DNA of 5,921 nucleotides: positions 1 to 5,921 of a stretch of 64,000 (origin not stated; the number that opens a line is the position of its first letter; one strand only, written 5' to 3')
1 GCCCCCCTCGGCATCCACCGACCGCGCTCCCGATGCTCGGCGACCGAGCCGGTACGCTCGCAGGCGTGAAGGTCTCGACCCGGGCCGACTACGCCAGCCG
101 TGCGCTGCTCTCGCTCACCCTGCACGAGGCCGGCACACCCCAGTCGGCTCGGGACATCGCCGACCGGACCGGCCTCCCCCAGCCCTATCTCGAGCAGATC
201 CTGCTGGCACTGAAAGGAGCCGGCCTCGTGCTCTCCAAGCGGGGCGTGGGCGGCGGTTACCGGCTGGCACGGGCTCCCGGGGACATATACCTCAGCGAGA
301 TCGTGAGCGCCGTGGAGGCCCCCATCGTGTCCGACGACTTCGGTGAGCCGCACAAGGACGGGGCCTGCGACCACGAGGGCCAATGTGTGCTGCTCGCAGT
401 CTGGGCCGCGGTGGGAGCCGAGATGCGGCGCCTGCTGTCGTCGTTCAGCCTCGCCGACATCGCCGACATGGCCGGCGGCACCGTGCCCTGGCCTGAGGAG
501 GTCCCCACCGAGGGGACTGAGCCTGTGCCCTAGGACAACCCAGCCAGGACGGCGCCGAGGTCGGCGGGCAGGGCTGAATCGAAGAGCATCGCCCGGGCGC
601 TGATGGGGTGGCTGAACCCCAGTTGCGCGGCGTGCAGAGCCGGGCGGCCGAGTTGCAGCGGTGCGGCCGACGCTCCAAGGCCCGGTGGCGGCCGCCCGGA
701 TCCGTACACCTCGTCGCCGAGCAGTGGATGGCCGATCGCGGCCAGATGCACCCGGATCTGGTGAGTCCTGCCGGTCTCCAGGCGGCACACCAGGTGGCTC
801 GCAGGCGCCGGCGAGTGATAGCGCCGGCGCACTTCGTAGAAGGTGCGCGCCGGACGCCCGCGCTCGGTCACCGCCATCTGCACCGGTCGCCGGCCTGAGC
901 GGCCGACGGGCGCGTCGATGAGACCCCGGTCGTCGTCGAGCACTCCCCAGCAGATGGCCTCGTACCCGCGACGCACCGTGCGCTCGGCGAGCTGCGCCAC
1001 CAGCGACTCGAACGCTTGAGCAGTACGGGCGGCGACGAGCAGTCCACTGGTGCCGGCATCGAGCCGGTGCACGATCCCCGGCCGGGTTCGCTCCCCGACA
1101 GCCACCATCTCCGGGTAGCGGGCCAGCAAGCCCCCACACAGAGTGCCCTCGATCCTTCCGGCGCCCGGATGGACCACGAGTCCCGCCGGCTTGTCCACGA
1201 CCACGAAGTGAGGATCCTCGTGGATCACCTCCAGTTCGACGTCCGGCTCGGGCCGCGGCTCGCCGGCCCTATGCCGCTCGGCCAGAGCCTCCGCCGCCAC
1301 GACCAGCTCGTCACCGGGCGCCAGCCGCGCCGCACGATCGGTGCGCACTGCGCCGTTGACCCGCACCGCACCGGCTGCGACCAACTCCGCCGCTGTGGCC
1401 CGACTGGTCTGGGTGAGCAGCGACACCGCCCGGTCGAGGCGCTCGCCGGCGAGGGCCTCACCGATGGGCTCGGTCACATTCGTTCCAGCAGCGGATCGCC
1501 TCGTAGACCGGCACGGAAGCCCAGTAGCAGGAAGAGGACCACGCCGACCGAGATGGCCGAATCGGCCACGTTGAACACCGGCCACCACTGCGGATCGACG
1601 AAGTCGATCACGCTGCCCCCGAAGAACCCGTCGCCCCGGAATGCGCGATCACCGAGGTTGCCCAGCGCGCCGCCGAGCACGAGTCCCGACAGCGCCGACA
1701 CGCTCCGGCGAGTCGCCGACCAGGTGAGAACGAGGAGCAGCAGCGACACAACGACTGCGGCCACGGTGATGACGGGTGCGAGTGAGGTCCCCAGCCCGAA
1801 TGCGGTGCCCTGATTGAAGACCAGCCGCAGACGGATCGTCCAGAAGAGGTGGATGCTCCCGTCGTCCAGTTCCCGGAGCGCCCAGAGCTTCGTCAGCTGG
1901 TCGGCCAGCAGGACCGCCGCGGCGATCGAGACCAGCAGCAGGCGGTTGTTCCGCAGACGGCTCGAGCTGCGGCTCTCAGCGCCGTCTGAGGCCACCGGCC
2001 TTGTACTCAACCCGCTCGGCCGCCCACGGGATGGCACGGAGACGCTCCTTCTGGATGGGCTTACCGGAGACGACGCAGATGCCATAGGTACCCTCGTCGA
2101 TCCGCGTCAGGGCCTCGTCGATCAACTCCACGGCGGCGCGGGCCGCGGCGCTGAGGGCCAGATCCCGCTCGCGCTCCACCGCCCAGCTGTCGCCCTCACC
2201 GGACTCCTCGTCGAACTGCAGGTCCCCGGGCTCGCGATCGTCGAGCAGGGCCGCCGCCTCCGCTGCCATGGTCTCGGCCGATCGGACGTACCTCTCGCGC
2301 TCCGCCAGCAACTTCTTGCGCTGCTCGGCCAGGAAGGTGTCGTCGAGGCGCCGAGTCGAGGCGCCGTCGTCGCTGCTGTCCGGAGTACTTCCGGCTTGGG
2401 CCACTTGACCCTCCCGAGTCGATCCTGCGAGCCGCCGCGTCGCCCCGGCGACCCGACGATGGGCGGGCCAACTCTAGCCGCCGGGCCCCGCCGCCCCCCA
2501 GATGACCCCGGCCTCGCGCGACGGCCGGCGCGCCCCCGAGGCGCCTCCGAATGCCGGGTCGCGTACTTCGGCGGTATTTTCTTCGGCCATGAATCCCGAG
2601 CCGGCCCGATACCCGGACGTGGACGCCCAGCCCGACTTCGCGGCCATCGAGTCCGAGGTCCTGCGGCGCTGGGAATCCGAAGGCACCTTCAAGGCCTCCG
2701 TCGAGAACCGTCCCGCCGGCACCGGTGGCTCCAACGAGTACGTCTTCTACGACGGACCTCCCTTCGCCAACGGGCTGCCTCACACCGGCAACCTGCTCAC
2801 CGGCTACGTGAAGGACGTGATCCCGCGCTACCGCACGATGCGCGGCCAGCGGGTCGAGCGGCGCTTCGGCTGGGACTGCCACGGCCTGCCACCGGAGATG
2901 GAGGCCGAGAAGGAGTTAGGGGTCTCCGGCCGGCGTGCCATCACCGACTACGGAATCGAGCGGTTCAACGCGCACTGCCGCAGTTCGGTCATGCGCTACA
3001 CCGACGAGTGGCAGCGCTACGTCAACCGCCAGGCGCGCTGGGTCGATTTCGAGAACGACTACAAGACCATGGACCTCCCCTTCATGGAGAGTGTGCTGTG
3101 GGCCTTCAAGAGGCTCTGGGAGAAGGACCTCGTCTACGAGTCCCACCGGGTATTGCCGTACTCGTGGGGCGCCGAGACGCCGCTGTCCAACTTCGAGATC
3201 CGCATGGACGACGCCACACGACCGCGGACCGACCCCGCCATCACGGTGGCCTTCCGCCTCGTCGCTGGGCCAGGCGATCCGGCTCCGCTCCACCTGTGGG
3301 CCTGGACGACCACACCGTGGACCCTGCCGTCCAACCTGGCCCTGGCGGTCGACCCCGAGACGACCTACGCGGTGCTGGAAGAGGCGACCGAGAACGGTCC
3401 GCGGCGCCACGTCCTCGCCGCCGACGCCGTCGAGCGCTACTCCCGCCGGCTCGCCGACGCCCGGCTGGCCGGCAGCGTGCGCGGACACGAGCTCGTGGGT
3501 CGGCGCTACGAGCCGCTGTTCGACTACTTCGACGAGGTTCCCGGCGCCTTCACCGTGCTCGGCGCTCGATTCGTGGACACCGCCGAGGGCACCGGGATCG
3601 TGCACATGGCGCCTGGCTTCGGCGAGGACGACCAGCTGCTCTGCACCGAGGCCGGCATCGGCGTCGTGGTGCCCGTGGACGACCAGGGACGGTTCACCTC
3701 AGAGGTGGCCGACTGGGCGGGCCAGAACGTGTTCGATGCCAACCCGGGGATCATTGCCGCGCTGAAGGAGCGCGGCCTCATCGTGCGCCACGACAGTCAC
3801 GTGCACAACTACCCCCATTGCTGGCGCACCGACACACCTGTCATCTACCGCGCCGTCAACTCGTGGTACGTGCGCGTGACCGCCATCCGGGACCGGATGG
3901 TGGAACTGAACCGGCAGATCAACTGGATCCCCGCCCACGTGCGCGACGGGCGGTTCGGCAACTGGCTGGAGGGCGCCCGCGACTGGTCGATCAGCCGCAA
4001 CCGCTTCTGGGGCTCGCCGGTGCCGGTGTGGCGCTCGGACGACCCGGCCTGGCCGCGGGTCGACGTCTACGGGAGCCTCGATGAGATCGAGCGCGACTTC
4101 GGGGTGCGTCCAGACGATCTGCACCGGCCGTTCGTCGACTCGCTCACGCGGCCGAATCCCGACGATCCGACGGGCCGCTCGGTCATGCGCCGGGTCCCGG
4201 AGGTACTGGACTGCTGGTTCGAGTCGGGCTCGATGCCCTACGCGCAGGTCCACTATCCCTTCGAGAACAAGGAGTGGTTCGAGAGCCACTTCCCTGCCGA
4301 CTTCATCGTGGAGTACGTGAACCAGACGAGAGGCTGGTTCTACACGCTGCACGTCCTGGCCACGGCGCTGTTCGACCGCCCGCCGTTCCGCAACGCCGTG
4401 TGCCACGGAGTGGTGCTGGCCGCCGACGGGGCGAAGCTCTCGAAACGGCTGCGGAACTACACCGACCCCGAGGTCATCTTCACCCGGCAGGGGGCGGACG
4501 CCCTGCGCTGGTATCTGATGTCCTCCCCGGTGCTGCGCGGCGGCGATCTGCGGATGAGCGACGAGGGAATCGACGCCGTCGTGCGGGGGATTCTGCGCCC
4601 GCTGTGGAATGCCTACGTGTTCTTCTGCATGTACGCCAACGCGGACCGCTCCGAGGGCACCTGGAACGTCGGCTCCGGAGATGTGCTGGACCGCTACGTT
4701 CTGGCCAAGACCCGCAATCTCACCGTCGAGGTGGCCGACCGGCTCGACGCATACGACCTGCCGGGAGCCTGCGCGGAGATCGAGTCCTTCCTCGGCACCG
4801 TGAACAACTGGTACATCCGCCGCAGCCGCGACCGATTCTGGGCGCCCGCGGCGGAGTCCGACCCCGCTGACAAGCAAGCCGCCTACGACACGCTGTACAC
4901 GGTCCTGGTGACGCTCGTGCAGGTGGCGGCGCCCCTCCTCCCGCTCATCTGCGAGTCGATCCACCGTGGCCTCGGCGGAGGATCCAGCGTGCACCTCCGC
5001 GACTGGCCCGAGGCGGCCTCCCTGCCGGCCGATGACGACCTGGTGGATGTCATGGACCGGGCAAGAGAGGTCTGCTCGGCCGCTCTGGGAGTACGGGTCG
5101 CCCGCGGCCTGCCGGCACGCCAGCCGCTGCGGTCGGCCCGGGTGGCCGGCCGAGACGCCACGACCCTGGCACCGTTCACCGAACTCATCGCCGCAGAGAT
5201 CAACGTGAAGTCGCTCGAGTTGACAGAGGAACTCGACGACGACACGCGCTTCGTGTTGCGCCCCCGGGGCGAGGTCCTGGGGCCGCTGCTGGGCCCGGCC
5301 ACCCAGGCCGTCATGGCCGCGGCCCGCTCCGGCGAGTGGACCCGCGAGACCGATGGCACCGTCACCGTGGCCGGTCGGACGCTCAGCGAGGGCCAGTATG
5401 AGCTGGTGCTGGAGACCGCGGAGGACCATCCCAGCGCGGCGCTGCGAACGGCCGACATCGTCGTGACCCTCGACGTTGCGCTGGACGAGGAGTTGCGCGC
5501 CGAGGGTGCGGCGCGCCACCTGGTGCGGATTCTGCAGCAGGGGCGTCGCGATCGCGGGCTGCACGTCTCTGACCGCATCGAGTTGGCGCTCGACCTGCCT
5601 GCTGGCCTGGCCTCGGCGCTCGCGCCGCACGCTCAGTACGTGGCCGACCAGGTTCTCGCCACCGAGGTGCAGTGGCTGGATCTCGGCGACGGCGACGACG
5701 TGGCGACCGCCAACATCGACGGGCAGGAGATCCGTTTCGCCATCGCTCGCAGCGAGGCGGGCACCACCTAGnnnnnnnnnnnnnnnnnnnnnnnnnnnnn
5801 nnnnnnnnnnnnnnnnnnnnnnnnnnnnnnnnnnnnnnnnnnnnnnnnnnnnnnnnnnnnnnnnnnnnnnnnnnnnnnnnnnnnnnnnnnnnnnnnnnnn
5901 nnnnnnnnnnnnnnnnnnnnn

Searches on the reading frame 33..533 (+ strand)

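Call 26: search_protein_families(library=pfam, proteins=[window:33-533:+], max_evalue=0.00001)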
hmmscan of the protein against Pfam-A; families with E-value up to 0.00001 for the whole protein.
window:33-533:+ (166 aa): 1 family
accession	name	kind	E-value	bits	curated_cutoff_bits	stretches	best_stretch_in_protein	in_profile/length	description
PF02082.26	Rrf2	-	5.5e-35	120.8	30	1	15-145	2-131/132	Iron-dependent Transcriptional regulator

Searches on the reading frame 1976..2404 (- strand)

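Call 26: search_protein_families(library=pfam, proteins=[window:1976-2404:-], max_evalue=0.00001)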
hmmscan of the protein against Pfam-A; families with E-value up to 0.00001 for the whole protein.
window:1976-2404:- (142 aa): 1 family
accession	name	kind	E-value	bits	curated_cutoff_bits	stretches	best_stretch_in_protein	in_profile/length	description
PF01258.23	zf-dskA_traR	-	5e-06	26.8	24.9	1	105-128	1-24/36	Prokaryotic dksA/traR C4-type zinc finger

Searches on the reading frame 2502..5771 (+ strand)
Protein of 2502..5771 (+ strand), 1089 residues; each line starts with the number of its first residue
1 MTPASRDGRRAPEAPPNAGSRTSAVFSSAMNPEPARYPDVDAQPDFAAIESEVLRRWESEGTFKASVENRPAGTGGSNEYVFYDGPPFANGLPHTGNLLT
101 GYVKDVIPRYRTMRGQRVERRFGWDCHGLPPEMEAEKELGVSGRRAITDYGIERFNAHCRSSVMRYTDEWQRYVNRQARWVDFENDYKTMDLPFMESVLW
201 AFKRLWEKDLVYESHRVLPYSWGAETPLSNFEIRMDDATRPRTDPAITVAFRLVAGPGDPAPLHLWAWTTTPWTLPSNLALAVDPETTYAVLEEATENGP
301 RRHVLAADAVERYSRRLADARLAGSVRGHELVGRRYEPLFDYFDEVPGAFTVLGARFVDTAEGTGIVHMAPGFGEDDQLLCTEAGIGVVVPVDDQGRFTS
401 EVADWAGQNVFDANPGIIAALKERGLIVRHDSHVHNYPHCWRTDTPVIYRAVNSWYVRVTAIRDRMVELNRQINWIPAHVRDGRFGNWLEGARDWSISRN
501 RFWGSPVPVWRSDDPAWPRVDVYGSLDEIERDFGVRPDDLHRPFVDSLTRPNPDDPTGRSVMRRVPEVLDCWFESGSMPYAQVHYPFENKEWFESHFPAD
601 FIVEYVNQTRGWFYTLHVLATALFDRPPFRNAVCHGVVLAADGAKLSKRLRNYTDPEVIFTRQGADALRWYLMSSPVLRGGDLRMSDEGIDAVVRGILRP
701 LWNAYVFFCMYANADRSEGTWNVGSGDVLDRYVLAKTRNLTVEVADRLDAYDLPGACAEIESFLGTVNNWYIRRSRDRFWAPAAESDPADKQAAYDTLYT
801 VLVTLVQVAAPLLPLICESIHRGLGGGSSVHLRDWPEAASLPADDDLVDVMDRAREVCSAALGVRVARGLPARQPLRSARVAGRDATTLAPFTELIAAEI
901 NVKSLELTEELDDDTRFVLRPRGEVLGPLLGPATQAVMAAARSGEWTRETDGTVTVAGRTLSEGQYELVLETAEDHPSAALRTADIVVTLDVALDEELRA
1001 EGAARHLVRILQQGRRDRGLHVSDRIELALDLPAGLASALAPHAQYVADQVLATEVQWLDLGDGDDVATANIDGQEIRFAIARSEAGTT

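Call 26: search_protein_families(library=pfam, proteins=[window:2502-5771:+], max_evalue=0.00001)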
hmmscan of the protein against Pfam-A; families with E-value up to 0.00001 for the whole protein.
window:2502-5771:+ (1089 aa): 4 families
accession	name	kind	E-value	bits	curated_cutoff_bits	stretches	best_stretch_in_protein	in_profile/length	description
PF00133.28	tRNA-synt_1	-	9e-128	427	22.7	1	53-679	2-409/414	tRNA synthetases class I (I, L, M and V)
PF19302.4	DUF5915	-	1.5e-25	90.4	27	1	894-1083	2-194/195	Domain of unknown function (DUF5915)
PF08264.19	Anticodon_1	-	2.5e-23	83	25.1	1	730-877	1-145/148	Anticodon-binding domain of tRNA ligase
PF09334.17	tRNA-synt_1g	-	1.1e-13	51.2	20.1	1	87-152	8-72/391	tRNA synthetases class I (M)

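Call 68: find_encoding_contigs(protein=window:2502-5771:+, flank=10000, max_places=2)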
Protein window:2502-5771:+ (1089 aa): no gene with exactly this product is on record in the collection.
